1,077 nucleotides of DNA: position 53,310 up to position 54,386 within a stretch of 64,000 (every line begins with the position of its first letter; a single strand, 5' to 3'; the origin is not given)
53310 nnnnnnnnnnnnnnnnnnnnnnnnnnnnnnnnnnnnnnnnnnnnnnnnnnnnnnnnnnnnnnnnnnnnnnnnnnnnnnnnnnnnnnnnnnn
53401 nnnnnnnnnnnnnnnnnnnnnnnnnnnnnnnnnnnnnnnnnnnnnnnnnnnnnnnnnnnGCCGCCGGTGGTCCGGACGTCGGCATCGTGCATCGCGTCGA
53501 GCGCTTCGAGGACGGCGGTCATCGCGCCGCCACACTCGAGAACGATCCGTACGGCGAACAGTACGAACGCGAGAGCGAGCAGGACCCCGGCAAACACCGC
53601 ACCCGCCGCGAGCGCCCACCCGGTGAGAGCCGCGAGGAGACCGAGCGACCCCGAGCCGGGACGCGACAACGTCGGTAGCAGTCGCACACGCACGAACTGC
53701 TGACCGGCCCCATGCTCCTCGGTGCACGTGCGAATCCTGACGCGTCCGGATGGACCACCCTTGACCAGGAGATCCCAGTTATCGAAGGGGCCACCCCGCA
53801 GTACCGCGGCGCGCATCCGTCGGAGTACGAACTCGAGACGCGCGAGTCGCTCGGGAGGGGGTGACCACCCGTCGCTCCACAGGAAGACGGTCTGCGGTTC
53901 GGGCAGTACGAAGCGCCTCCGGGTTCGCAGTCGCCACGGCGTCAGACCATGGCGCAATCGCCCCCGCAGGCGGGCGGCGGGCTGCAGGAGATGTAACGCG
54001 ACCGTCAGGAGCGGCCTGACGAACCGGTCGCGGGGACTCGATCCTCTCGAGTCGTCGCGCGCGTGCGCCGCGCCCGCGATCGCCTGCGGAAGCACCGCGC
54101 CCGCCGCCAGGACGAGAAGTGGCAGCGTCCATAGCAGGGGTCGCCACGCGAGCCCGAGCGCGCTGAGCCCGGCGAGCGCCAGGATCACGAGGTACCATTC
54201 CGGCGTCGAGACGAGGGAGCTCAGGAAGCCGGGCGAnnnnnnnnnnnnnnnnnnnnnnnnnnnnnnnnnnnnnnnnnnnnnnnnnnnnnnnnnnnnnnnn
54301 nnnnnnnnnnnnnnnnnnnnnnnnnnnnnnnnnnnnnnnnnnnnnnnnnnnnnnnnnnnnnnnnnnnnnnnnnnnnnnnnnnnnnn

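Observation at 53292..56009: Operon leader is a GH-A hydrolase / GT2 / membrane-domain tri-fusion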

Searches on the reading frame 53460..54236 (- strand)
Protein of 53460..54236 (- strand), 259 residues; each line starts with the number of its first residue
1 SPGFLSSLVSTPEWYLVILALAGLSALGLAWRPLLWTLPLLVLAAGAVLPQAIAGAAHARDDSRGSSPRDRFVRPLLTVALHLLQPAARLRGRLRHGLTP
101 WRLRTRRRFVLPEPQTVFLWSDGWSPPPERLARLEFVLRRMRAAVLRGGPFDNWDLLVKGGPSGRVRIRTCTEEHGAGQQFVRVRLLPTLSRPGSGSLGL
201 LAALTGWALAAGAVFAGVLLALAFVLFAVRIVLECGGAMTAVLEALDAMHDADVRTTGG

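Call 54: predict_structure(alignment_id=A2)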
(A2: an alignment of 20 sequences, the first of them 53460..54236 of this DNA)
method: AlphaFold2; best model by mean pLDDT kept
length: 259 residues; sequences in the alignment: 20
mean_pLDDT: 87.0   pTM: 0.77
mean pLDDT of the five models: 87.0, 86.2, 84.6, 84.1, 82.0
residues with pLDDT >= 90: 140; 70-90: 93; 50-70: 24; < 50: 2
segments of 3 or more residues with pLDDT < 50: none
pLDDT, mean of each block of 10 residues (from residue 1): 70 91 93 93 91 81 71 85 90 86 72 93 87 92 79 76 91 86 93 94 97 96 96 93 92 73
secondary structure, 60 per line:
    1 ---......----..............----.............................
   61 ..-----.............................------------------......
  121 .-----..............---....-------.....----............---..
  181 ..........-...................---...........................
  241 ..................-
elements in order: H4-9 H14-27 H32-62 H68-96 E115-121 H127-140 E144-147 E155-159 E164-175 E179-190 H192-210 H214-258

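Call 58: fold_search(model_id=the predicted structure, library=pdb)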
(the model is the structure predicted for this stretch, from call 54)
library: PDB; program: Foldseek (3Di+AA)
matches with E <= 10: 879; with E <= 0.001: 0
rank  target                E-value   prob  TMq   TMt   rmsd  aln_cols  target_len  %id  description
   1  2zfd_B                7.0e-03  0.98  0.20  0.38   7.0        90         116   14  The crystal structure of plant specific calcium binding protein AtCBL2 in complex with the regulatory domain of AtCIPK (released 2008-02-19)
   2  4yom_A                8.9e-03  1.00  0.22  0.48   4.1        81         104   14  Structure of SAD kinase (released 2015-12-16)
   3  3t4n_A                8.9e-03  0.93  0.19  0.33  15.8       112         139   11  Structure of the regulatory fragment of Saccharomyces cerevisiae AMPK in complex with ADP (released 2011-11-09)
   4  4fpw_A                1.0e-02  0.66  0.19  0.28  16.2       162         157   14  Crystal Structure of CalU16 from Micromonospora echinospora. Northeast Structural Genomics Consortium Target MiR12. (released 2012-12-12)
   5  3osm                  1.1e-02  0.96  0.21  0.38  10.1       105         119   12  Structure of the Kinase Associated Domain-1 (KA1) from Kcc4p (released 2010-12-22)
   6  3te5_A                1.5e-02  0.85  0.18  0.32  16.0       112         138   10  structure of the regulatory fragment of sacchromyces cerevisiae ampk in complex with NADH (released 2011-11-09)
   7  2yh6_C                1.9e-02  0.96  0.20  0.39   4.9        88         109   16  Structure of the N-terminal domain of BamC from E. coli (released 2011-05-25)
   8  4fpw_B                2.0e-02  0.47  0.19  0.27  16.6       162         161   15  Crystal Structure of CalU16 from Micromonospora echinospora. Northeast Structural Genomics Consortium Target MiR12. (released 2012-12-12)
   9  2d4r_A                2.9e-02  0.57  0.21  0.32  11.3       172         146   14  Crystal structure of TTHA0849 from Thermus thermophilus HB8 (released 2005-12-13)
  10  5z8o_B                3.5e-02  0.69  0.18  0.28   6.6       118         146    8  Structural of START superfamily protein MSMEG_0129 from Mycobacterium smegmatis (released 2018-03-21)
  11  8uds                  3.9e-02  0.85  0.19  0.31   9.3       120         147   12  The Crystal Structure of CoxG from M. smegmatis, minus lipid anchoring C-terminus. (released 2024-10-02)
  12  6awv_B                3.9e-02  0.63  0.18  0.26  18.0       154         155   10  Ara h 8.01 in complex with epicatechin (released 2018-09-12)
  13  6b1u_A                3.9e-02  0.51  0.18  0.11  14.0       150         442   11  Structure of full-length human AMPK (a2b1g1) in complex with a small molecule activator SC4 (released 2018-04-25)
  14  3c6k_B                4.4e-02  0.75  0.15  0.12   6.1        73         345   12  Crystal structure of human spermine synthase in complex with spermidine and 5-methylthioadenosine (released 2008-02-19)
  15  1h2o_MODEL_1_A        4.7e-02  0.80  0.19  0.29   8.7       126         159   13  SOLUTION STRUCTURE OF THE MAJOR CHERRY ALLERGEN PRU AV 1 MUTANT E45W (released 2003-08-28)
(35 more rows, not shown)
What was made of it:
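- The weak C-domain fold hints are to lipid-binding KA1 and START folds (call 58).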
